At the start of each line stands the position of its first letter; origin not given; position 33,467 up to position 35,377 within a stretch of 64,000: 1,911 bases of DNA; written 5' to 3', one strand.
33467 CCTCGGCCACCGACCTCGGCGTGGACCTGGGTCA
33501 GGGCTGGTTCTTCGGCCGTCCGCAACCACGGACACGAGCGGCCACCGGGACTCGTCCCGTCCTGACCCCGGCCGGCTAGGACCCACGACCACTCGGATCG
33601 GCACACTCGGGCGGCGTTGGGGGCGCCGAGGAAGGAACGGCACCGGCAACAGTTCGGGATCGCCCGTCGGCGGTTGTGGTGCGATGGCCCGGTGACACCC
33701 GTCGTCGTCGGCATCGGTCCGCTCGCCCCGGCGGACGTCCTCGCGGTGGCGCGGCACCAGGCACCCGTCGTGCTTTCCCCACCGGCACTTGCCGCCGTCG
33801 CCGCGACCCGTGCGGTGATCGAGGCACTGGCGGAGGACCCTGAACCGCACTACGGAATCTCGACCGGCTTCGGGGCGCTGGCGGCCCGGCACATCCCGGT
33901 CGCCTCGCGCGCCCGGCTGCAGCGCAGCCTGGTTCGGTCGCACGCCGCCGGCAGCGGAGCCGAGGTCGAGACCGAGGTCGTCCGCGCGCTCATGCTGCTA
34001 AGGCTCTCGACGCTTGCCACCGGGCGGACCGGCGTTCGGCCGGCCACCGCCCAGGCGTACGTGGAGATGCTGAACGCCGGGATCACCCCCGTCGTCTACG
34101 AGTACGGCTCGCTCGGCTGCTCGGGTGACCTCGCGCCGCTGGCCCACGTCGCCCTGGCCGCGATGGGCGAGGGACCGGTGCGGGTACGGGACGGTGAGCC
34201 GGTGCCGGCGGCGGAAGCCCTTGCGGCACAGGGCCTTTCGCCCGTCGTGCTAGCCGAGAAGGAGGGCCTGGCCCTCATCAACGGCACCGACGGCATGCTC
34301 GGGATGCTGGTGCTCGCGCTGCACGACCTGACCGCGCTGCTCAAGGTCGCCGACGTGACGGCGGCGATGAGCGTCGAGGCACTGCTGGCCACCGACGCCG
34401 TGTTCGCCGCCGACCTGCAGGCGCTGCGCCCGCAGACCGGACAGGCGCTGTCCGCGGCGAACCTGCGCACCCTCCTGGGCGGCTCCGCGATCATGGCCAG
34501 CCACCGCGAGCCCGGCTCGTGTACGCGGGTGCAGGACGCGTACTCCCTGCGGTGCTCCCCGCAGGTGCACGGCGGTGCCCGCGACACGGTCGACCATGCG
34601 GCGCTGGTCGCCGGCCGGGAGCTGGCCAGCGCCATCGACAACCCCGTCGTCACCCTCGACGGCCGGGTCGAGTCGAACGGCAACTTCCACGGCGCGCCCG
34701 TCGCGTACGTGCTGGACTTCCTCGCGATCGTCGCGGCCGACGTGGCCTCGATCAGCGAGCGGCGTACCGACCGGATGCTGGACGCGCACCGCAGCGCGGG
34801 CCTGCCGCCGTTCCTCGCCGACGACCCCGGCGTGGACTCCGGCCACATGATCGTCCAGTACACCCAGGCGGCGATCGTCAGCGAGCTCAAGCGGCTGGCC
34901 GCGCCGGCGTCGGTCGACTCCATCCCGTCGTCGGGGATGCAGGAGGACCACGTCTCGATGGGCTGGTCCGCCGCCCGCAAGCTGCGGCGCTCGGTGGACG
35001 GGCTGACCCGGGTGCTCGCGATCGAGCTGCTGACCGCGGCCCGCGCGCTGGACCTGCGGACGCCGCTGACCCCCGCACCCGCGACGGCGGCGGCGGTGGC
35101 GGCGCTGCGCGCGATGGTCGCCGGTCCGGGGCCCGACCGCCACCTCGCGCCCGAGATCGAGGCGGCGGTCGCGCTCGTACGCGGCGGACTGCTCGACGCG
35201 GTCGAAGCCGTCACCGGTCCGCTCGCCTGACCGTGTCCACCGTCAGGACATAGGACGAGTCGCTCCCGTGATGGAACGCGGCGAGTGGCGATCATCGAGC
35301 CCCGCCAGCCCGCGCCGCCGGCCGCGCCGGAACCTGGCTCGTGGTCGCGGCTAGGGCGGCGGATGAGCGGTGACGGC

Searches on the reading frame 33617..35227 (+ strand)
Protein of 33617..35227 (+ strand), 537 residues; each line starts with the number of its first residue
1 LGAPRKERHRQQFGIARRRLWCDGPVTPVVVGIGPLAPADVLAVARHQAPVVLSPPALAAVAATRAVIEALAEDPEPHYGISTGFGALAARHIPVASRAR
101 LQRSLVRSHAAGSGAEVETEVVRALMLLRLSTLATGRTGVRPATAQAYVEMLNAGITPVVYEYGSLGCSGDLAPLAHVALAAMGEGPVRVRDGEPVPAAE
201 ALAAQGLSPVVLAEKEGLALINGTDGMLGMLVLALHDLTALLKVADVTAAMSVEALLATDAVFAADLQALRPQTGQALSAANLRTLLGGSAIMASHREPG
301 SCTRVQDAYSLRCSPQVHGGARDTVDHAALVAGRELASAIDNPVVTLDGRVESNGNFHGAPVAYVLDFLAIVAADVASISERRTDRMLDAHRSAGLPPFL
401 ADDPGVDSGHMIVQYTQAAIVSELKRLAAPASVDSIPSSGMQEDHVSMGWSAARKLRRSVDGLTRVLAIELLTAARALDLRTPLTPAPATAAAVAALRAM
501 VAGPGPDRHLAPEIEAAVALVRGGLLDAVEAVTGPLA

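Call 82: search_protein_families(library=pfam, proteins=[window:33617-35227:+], max_evalue=0.00001)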
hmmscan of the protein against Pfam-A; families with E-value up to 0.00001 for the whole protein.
window:33617-35227:+ (537 aa): 1 family
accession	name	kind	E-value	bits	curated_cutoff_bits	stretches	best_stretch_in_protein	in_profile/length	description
PF00221.24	Lyase_aromatic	-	2.1e-181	604.1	27.3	1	36-498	1-465/466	Aromatic amino acid lyase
